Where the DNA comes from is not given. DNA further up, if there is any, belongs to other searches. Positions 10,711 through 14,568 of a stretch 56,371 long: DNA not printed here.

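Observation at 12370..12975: Complete histidine-phosphatase (PGAM-family) domain inserted in-frame inside IleRS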

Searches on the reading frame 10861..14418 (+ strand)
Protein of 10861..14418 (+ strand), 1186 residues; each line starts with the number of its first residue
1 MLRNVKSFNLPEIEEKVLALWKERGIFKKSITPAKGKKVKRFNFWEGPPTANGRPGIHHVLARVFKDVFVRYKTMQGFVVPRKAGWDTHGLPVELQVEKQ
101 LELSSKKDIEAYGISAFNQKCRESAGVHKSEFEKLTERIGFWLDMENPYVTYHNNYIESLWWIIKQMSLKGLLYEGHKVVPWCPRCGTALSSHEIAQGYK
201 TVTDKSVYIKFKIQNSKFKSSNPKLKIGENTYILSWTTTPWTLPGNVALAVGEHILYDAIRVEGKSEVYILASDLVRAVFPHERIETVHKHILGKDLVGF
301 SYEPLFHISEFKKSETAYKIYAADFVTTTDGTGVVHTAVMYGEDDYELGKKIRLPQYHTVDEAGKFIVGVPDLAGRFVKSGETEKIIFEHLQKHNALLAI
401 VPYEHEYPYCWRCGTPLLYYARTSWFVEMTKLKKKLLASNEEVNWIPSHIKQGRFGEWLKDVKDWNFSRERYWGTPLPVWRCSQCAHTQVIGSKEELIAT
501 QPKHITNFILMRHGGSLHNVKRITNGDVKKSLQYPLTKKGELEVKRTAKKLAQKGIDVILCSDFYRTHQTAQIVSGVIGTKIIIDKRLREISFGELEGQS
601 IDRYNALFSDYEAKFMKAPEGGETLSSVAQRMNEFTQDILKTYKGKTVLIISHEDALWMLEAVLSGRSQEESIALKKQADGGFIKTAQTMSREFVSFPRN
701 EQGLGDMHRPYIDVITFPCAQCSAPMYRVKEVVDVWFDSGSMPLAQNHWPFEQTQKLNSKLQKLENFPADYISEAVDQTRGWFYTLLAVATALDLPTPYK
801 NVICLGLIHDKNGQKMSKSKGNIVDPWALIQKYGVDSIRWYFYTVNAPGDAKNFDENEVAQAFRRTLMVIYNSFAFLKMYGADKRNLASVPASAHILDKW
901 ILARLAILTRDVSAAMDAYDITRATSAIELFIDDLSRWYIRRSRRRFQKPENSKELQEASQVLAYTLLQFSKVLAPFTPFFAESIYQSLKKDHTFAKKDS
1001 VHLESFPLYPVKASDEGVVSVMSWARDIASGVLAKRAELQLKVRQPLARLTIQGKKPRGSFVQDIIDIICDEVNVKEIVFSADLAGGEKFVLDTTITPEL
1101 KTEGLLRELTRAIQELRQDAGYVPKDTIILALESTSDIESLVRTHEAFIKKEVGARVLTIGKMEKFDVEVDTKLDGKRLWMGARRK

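Call 3: search_protein_families(library=pfam, proteins=[window:10861-14418:+], max_evalue=0.01)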
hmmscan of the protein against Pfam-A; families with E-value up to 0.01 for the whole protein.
window:10861-14418:+ (1186 aa): 7 families
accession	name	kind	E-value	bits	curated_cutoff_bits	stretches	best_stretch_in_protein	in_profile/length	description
PF00133.28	tRNA-synt_1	-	1.4e-113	380.3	22.7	2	17-500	2-266/414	tRNA synthetases class I (I, L, M and V)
PF00300.27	His_Phos_1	-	7.8e-34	117.5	21.7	1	509-671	2-165/194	Histidine phosphatase superfamily (branch 1)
PF08264.19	Anticodon_1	-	4.6e-29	101.6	25.1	1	898-1047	1-144/148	Anticodon-binding domain of tRNA ligase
PF09334.17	tRNA-synt_1g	-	2.6e-18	66.4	20.1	2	802-867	315-379/391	tRNA synthetases class I (M)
PF19302.4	DUF5915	-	6.1e-17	62.2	27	1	1091-1181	103-190/195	Domain of unknown function (DUF5915)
PF01921.24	tRNA-synt_1f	-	0.00016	21.1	27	1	793-862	262-328/360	tRNA synthetases class I (K)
PF01406.26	tRNA-synt_1e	-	0.0026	17.6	27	1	812-862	250-299/301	tRNA synthetases class I (C) catalytic domain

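Call 4: search_protein_families(library=ncbifam, proteins=[window:10861-14418:+], max_evalue=0.01)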
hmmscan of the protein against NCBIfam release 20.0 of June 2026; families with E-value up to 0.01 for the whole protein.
window:10861-14418:+ (1186 aa): 34 families (the best 25 are shown)
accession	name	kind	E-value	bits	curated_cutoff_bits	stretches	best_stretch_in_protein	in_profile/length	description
TIGR00392.1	ileS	equivalog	8.4e-265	881.1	621.4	2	6-500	4-498/861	isoleucine--tRNA ligase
NF000258.1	MupB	exception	1.7e-239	797.5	1900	3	14-521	9-496/1033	mupirocin-resistant isoleucine--tRNA ligase MupB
NF000257.1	MupA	exception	2.7e-229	763.7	1900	2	14-499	9-471/1024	mupirocin-resistant isoleucine--tRNA ligase MupA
TIGR00422.1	valS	equivalog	4.6e-127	425.2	612.1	3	730-1112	448-816/863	valine--tRNA ligase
NF009687.0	PRK13208.1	equivalog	1.3e-118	397.3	738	3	717-1081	442-789/801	valine--tRNA ligase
NF004349.1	PRK05729.1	equivalog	4.3e-105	352.8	704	3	725-1082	433-771/860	valine--tRNA ligase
NF040702.1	ileS_w_GNAT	exception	9.1e-91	305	1999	3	10-281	19-288/1100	isoleucine--tRNA ligase, N-acetyltransferase domain-containing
NF011492.0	PRK14900.1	equivalog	6.1e-66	223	1783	3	719-1058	442-775/1044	valine--tRNA ligase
NF000540.1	alt_ValS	exception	7.9e-55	186.2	900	3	731-1069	497-817/827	valine--tRNA ligase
NF008957.0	PRK12300.1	subfamily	9.7e-49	166.1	677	3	8-336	4-312/946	leucine--tRNA ligase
TIGR00395.1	leuS_arch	equivalog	2.2e-44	151.7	648.5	3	812-1160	617-914/938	leucine--tRNA ligase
TIGR00396.1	leuS_bact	equivalog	2.7e-32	111.8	548.4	3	9-207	2-181/843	leucine--tRNA ligase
TIGR00398.1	metG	equivalog_domain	3.1e-25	88.9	336.35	3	791-998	305-510/530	methionine--tRNA ligase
NF005567.0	PRK07238.1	equivalog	1e-24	87.6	326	1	499-653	171-326/378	bifunctional RNase H/acid phosphatase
NF038349.1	dPGM_arch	equivalog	1.2e-24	87.3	225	1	509-657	2-141/194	2,3-diphosphoglycerate-dependent phosphoglycerate mutase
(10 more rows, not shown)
